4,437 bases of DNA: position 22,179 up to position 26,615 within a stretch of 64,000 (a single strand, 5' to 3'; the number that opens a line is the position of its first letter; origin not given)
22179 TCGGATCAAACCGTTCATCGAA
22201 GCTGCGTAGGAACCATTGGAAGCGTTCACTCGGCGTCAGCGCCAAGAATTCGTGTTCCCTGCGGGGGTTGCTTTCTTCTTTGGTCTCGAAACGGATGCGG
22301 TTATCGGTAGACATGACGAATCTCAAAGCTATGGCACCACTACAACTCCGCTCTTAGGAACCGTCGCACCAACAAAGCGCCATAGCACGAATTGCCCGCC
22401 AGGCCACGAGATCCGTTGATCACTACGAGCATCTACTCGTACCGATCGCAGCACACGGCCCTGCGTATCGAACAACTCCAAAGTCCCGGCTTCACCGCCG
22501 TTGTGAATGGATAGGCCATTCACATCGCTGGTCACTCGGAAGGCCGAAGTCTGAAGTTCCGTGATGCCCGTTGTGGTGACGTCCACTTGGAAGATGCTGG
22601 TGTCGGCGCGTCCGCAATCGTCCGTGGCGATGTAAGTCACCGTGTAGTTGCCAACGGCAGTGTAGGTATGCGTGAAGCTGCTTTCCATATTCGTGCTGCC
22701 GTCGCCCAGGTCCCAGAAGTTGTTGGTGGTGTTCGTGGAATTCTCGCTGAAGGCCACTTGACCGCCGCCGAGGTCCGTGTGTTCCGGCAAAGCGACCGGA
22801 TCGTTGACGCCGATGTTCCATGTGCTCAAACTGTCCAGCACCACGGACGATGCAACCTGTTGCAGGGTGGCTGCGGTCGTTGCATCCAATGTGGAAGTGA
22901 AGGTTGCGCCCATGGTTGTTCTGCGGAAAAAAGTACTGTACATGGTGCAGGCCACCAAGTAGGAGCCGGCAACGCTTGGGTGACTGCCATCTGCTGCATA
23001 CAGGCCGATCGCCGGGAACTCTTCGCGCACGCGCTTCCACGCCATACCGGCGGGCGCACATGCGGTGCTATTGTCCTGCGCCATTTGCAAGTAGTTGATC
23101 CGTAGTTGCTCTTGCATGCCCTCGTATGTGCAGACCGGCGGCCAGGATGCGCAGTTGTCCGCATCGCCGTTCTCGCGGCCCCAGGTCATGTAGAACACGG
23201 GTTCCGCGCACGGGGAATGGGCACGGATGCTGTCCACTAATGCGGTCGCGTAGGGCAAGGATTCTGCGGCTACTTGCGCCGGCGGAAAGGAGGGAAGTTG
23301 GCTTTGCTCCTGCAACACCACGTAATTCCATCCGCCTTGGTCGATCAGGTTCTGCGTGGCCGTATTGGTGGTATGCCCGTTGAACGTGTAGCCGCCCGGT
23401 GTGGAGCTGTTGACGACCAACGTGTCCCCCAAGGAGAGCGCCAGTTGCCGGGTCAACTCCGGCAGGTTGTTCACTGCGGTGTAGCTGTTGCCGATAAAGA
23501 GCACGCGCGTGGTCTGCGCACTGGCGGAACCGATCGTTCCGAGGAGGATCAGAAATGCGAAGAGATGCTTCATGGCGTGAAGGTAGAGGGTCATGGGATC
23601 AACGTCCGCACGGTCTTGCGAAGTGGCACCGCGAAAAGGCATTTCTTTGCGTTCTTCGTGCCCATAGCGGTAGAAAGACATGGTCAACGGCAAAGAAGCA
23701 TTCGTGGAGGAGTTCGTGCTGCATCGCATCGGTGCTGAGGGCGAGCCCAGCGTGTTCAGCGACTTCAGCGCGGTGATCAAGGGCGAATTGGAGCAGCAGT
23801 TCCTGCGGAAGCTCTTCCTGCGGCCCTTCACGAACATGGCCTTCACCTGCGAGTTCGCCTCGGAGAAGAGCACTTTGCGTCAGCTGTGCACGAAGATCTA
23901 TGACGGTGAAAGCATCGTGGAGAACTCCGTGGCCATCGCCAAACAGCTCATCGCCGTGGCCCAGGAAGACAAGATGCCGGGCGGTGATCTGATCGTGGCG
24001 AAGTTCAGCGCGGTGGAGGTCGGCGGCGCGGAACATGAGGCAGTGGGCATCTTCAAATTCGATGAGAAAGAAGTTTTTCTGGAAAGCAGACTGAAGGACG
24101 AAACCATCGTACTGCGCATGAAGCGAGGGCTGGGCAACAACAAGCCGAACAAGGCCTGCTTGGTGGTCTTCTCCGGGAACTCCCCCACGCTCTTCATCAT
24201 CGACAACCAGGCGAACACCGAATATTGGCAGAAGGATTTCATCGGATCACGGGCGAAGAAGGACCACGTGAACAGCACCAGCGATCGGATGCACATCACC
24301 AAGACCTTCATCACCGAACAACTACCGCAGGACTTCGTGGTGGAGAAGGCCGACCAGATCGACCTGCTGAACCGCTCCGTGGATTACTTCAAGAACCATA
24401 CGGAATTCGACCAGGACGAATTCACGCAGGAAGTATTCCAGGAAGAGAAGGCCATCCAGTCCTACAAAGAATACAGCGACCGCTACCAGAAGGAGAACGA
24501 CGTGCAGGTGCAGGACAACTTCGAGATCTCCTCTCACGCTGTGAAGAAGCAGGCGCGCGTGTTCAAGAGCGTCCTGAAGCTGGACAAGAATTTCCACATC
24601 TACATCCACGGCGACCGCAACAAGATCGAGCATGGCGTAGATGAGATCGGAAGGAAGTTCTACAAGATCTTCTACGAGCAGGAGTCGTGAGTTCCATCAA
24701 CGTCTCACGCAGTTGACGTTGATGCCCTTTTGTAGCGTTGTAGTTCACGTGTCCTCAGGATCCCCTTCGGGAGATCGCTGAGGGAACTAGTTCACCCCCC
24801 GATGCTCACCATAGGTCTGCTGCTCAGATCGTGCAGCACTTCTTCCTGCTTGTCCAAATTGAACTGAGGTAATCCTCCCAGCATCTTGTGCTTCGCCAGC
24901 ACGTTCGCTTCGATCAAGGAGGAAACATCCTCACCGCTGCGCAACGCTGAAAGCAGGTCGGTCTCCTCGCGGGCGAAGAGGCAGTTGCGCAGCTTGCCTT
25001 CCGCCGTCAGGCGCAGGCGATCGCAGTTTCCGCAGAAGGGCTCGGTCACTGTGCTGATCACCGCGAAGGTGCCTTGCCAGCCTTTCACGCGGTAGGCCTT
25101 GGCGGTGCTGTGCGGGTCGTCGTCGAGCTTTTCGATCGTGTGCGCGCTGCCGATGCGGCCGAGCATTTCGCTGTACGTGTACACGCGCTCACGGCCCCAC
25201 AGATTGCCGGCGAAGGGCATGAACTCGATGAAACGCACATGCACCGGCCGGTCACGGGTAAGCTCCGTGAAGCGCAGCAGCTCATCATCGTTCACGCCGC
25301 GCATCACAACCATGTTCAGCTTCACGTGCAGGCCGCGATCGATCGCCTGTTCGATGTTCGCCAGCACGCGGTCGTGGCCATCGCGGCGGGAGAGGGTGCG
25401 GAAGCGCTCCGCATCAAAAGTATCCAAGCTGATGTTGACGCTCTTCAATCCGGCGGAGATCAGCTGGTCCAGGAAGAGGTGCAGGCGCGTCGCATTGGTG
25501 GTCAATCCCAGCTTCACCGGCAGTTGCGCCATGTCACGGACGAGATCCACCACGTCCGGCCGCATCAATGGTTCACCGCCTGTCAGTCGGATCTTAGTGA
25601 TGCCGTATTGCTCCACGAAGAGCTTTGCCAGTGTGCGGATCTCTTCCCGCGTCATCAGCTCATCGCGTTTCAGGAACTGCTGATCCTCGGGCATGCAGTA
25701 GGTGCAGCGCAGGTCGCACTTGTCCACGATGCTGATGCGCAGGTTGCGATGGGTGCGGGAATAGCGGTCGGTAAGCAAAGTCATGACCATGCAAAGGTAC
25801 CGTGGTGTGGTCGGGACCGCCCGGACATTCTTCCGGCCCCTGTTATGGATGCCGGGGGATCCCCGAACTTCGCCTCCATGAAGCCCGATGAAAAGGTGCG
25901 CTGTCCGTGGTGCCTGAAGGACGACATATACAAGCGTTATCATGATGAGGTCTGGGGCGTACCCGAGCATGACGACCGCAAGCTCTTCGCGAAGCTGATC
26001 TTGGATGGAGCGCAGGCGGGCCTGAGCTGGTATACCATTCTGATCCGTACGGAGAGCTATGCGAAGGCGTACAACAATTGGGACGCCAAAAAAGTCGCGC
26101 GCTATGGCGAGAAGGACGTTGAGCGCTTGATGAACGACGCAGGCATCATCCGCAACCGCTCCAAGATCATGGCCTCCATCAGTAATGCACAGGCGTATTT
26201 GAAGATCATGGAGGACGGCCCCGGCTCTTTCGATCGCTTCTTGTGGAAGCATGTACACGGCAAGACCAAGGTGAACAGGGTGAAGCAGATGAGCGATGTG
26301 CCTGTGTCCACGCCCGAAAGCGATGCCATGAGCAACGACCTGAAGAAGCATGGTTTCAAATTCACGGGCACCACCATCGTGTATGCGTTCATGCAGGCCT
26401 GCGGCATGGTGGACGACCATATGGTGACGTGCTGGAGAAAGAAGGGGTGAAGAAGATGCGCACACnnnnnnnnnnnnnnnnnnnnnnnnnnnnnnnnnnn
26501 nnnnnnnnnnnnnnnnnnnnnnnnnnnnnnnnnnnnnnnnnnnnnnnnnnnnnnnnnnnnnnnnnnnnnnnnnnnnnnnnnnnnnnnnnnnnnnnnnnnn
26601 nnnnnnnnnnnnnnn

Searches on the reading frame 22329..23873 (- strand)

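Call 28: search_protein_families(library=ncbifam, proteins=[window:22329-23873:-], max_evalue=0.001)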
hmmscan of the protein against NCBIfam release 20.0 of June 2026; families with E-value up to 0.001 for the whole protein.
window:22329-23873:- (514 aa): 1 family
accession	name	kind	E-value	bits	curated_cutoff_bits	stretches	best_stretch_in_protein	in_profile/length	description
TIGR00864.1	PCC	subfamily_domain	0.00086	15.8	1861.4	0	379-452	1422-1493/2700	polycystin cation channel protein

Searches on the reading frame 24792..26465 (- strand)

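Call 28: search_protein_families(library=ncbifam, proteins=[window:24792-26465:-], max_evalue=0.001)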
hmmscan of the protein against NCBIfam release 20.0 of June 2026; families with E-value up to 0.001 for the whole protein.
window:24792-26465:- (557 aa): 69 families (the best 25 are shown)
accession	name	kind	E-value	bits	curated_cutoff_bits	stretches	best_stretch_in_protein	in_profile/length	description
TIGR02666.1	moaA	equivalog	2.8e-99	332.3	284.05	1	231-557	1-336/336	GTP 3',8-cyclase MoaA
TIGR02668.1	moaA_archaeal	equivalog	4.4e-63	213.1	325.25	1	231-519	1-289/303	GTP 3',8-cyclase MoaA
NF001199.0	PRK00164.2-1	equivalog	7.5e-60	202.7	231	1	231-519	3-292/308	GTP 3',8-cyclase MoaA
NF045646.2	rSAM_Se_TrsS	equivalog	3.1e-20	72.1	490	1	244-426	90-272/441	radical SAM (seleno)protein TrsS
NF038283.1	viperin_w_prok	equivalog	5.9e-19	68.3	180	1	246-402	8-177/281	viperin family antiviral radical SAM protein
TIGR04053.2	TIGR04053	equivalog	4.2e-17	62.4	395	1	249-409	17-179/366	TIGR04053 family radical SAM/SPASM domain-containing protein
TIGR04051.1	rSAM_NirJ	equivalog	5.5e-17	61.8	515.45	1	246-421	8-181/354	heme d1 biosynthesis radical SAM protein NirJ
TIGR04466.1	rSAM_BlsE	equivalog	3.7e-16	59.5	400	1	240-387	3-147/327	cytosylglucuronate decarboxylase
TIGR02109.1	PQQ_syn_pqqE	equivalog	6.9e-16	58.1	381.35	1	244-404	11-170/358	pyrroloquinoline quinone biosynthesis protein PqqE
TIGR04317.1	W_rSAM_matur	equivalog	1.7e-15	57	380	1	240-375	4-137/349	tungsten cofactor oxidoreductase radical SAM maturase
TIGR04055.1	rSAM_NirJ2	equivalog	2.5e-15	56.9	500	1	247-405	7-163/326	putative heme d1 biosynthesis radical SAM protein NirJ2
TIGR04347.1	pseudo_SAM_Halo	equivalog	4.3e-15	55.9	525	1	246-403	44-199/390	TIGR04347 family pseudo-SAM/SPASM protein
NF045702.1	rSAM_GDGT_ether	equivalog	4.4e-15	55.3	450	1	242-425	88-273/486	tetraether lipid synthase Tes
NF045574.1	sacti_mat_StsB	exception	2e-14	53.3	625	1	244-416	100-267/466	StsB family radical SAM/SPASM domain sactipeptide maturase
TIGR04546.1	rSAM_ahbC_deAc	equivalog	8.2e-14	51.2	650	1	246-408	45-205/390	12,18-didecarboxysiroheme deacetylase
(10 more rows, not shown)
